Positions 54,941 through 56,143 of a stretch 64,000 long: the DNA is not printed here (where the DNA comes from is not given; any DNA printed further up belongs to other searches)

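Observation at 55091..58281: Stand-alone LamB/PxpA with an Arg-rich N-terminal extension, directly abutting a HerA/DUF87-type ATPase; convergent 197-aa unknown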

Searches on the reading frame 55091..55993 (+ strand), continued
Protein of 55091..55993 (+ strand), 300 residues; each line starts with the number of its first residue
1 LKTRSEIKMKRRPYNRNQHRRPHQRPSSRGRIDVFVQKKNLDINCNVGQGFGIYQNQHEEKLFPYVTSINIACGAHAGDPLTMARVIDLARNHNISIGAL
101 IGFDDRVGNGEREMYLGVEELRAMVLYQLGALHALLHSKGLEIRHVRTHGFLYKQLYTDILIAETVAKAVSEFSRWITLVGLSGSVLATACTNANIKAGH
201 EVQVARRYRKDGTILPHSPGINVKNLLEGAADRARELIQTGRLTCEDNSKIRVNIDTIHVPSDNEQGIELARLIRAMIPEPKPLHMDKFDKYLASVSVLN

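Call 42: search_solved_structures(query=window:55115-55993:+, max_evalue=0.001, show_alignments=4)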
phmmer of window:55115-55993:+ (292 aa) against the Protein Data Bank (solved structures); distinct sequences matched with E-value up to 0.001: 4.
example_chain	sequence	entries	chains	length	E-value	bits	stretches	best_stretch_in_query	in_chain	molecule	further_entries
1v6t_A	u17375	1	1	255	7e-48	166.7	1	33-272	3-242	Hypothetical UPF0271 protein PH0986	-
2dfa_A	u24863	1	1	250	1.1e-43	153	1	33-270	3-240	Hypothetical UPF0271 protein TTHB195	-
2xu2_A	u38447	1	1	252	9e-35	123.7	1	33-270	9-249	UPF0271 PROTEIN PA4511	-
1xw8_A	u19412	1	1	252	8e-32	114.1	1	33-272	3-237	UPF0271 protein ybgL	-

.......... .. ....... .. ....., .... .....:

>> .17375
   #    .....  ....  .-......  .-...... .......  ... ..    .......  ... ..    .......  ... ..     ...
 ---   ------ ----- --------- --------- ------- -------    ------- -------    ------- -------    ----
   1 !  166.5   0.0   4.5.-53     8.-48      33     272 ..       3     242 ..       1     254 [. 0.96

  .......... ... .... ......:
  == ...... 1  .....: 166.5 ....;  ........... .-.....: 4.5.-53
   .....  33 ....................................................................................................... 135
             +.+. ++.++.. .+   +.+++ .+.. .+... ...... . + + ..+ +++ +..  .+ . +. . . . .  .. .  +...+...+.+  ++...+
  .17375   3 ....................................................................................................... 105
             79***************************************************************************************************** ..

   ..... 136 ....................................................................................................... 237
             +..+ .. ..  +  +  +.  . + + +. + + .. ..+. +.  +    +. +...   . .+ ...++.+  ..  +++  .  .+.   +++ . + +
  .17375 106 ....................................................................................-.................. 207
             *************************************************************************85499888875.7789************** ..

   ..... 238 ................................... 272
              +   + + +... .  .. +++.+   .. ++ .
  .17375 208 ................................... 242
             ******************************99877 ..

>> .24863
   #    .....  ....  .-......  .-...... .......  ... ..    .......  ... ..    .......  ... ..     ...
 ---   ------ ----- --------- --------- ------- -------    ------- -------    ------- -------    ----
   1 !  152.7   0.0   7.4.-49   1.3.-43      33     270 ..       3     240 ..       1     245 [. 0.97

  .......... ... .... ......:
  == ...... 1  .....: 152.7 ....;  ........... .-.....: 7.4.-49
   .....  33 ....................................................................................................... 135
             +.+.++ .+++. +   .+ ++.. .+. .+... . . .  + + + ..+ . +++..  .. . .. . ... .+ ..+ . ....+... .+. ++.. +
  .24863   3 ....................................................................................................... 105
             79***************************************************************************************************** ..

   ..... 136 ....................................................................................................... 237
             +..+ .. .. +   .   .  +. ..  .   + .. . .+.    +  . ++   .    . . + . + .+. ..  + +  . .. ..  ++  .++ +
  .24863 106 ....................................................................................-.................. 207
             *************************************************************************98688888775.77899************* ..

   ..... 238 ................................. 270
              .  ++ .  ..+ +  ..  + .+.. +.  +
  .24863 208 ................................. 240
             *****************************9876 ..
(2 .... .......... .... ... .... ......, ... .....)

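Call 67: predict_structure(alignment_id=A2)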
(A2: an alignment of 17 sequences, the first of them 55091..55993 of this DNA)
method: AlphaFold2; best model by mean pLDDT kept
length: 300 residues; sequences in the alignment: 17
mean_pLDDT: 79.7   pTM: 0.76
mean pLDDT of the five models: 79.7, 79.2, 79.1, 78.1, 77.6
residues with pLDDT >= 90: 149; 70-90: 74; 50-70: 32; < 50: 45
segments of 3 or more residues with pLDDT < 50: 1-4, 10-35, 288-300
pLDDT, mean of each block of 10 residues (from residue 1): 43 41 39 52 90 76 95 82 91 94 66 74 94 92 91 87 95 93 91 93 90 76 76 92 91 91 91 94 67 44
secondary structure, 60 per line:
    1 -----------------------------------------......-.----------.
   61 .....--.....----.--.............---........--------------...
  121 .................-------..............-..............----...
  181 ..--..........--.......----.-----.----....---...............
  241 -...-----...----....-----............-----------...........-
elements in order: E42-47 H60-65 E68-72 H80-92 E96-103 H118-137 E145-149 H150-158 H160-173 E178-182 H185-194 E197-203 H219-222 H226-240 E242-244 E250-252 E257-260 H266-277 H289-299

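Call 68: find_related_loci(query=A2, collection=metagenome_contigs, flank=6000)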
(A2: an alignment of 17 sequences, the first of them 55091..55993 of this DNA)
Query A2 (300 aa) in metagenome_contigs; peptide patterns used: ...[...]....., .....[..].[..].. (x = any residue, [..] = any of these).
599 stretches matched a pattern (row limit reached: there are more); 587 encode a relative of the query (tblastn E <= 1e-3); the best 80 are kept; 80 distinct loci.
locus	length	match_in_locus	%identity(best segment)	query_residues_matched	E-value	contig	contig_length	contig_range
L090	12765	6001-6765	39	36-290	7e-62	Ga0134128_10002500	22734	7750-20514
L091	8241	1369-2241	38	4-289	3e-61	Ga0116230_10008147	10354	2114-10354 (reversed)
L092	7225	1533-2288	41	38-289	5e-60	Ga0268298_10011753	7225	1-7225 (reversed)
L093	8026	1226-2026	37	4-264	5e-58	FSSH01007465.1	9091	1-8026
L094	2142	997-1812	35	23-294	2e-59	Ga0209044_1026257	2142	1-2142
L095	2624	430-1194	38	36-290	5e-58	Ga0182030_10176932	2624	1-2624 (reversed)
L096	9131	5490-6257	38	34-290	7e-56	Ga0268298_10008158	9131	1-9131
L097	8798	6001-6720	38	41-280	4e-53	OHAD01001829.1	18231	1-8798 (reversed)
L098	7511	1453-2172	39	36-275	6e-51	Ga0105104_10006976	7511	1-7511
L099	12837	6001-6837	35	3-275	1e-49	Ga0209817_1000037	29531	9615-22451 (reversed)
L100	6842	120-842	38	40-280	1e-48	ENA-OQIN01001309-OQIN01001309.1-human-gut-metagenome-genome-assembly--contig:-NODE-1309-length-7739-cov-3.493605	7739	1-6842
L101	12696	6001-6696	40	40-275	1e-48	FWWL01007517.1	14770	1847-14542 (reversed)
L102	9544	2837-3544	39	40-275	1e-48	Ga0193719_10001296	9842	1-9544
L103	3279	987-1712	38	39-280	2e-48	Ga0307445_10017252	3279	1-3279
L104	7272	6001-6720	40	36-275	3e-48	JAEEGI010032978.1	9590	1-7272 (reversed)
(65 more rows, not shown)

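Call 79: list_cluster_members(proteins=[P0213, P0217, P0219, P0220, P0224, P0229, P0232, P0227, P0239, P0212])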
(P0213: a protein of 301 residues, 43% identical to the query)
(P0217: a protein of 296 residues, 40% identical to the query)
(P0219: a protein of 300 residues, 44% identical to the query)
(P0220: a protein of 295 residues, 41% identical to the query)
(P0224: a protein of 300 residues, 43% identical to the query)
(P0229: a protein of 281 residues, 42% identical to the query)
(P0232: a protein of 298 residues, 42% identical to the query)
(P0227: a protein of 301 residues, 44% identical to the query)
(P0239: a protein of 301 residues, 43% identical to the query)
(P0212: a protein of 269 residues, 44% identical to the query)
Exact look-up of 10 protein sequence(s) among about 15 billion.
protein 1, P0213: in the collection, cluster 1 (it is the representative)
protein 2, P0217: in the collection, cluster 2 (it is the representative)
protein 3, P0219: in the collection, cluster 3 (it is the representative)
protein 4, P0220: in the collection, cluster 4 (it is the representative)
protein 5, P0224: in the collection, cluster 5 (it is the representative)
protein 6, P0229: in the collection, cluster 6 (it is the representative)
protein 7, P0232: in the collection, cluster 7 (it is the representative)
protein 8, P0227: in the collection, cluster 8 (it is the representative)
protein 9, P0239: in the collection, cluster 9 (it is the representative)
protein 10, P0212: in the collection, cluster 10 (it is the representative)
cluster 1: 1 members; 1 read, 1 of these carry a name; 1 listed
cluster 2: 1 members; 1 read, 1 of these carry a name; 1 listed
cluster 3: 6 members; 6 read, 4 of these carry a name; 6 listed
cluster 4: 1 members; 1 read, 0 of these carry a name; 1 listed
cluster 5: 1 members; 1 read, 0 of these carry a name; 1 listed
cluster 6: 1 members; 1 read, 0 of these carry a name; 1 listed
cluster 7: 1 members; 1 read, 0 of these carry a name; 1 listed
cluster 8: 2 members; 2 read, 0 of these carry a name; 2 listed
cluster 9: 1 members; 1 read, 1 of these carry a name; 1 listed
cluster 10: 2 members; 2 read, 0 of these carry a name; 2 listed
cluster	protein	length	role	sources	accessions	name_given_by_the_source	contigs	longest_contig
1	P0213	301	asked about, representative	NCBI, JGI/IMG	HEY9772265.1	MAG TPA: 5-oxoprolinase subunit PxpA [Planktothrix sp.] | UPF0271 protein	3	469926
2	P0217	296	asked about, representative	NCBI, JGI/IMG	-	UPF0271 protein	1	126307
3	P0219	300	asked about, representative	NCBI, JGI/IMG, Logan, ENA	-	UPF0271 protein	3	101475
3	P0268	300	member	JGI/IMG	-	UPF0271 protein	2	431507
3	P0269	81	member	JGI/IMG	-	lactam utilization protein B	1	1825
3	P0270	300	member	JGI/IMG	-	UPF0271 protein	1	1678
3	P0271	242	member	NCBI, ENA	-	-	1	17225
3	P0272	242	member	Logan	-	-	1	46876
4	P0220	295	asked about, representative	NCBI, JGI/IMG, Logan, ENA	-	-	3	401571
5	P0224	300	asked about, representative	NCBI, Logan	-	-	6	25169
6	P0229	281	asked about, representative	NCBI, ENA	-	-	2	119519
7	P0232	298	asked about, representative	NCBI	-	-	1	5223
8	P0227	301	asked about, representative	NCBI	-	-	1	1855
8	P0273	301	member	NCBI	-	-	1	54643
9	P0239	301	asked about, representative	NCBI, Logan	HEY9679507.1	MAG TPA: 5-oxoprolinase subunit PxpA [Drouetiella sp.]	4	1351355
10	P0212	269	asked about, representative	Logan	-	-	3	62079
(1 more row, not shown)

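Call 82: fold_search(model_id=the predicted structure, library=pdb)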
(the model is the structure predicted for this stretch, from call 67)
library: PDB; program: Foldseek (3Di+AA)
matches with E <= 10: 1805; with E <= 0.001: 47
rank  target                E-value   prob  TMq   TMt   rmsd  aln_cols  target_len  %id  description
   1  1v6t                  1.7e-24  1.00  0.75  0.89   2.4       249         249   34  Crystal Structure of Lactam Utilization Protein from Pyrococcus horikoshii Ot3 (released 2004-12-14)
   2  2dfa                  4.4e-23  1.00  0.73  0.87   2.7       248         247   34  Crystal Structure of Lactam Utilization Protein from Thermus thermophilus HB8 (released 2006-08-28)
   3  2xu2                  6.5e-22  1.00  0.73  0.90   2.4       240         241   32  Crystal Structure of the hypothetical protein PA4511 from Pseudomonas aeruginosa (released 2011-01-19)
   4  1xw8                  8.7e-22  1.00  0.70  0.91   2.9       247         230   30  X-ray structure of putative lactam utilization protein YBGL. Northeast Structural Genomics Consortium target ET90. (released 2004-11-09)
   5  2gft_A                8.4e-06  1.00  0.36  0.30  11.4       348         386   10  Crystal structure of the E263A nucleophile mutant of Bacillus licheniformis endo-beta-1,4-galactanase in complex with  (released 2006-06-13)
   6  4rc1_F                7.7e-05  1.00  0.42  0.51   8.6       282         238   10  Structure of the methanofuran/methanopterin biosynthetic enzyme MJ1099 from Methanocaldococcus jannaschii with PRPP (released 2014-11-12)
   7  1tyg_A                9.8e-05  1.00  0.44  0.53   8.4       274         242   10  Structure of the thiazole synthase/ThiS complex (released 2004-09-28)
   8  2gft_B                9.8e-05  1.00  0.36  0.29  11.6       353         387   10  Crystal structure of the E263A nucleophile mutant of Bacillus licheniformis endo-beta-1,4-galactanase in complex with  (released 2006-06-13)
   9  1hjq                  1.2e-04  1.00  0.37  0.34   7.5       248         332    8  Structure of two fungal beta-1,4-galactanases: searching for the basis for temperature and pH optimum. (released 2003-07-25)
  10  4rc1_H                1.5e-04  1.00  0.41  0.51   8.6       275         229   11  Structure of the methanofuran/methanopterin biosynthetic enzyme MJ1099 from Methanocaldococcus jannaschii with PRPP (released 2014-11-12)
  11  3thc_A                1.7e-04  1.00  0.42  0.24   8.4       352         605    8  Crystal structure of human beta-galactosidase in complex with galactose (released 2011-12-07)
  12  1xm3_A                2.1e-04  1.00  0.42  0.50   7.7       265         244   10  Crystal structure of Northeast Structural Genomics Target SR156 (released 2004-10-19)
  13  4rc1_B                2.1e-04  1.00  0.42  0.50   8.6       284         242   10  Structure of the methanofuran/methanopterin biosynthetic enzyme MJ1099 from Methanocaldococcus jannaschii with PRPP (released 2014-11-12)
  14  4rc1_A                2.6e-04  1.00  0.40  0.47   9.4       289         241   10  Structure of the methanofuran/methanopterin biosynthetic enzyme MJ1099 from Methanocaldococcus jannaschii with PRPP (released 2014-11-12)
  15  1i4n_A                2.6e-04  1.00  0.39  0.44   7.6       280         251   13  CRYSTAL STRUCTURE OF INDOLEGLYCEROL PHOSPHATE SYNTHASE FROM THERMOTOGA MARITIMA (released 2002-03-20)
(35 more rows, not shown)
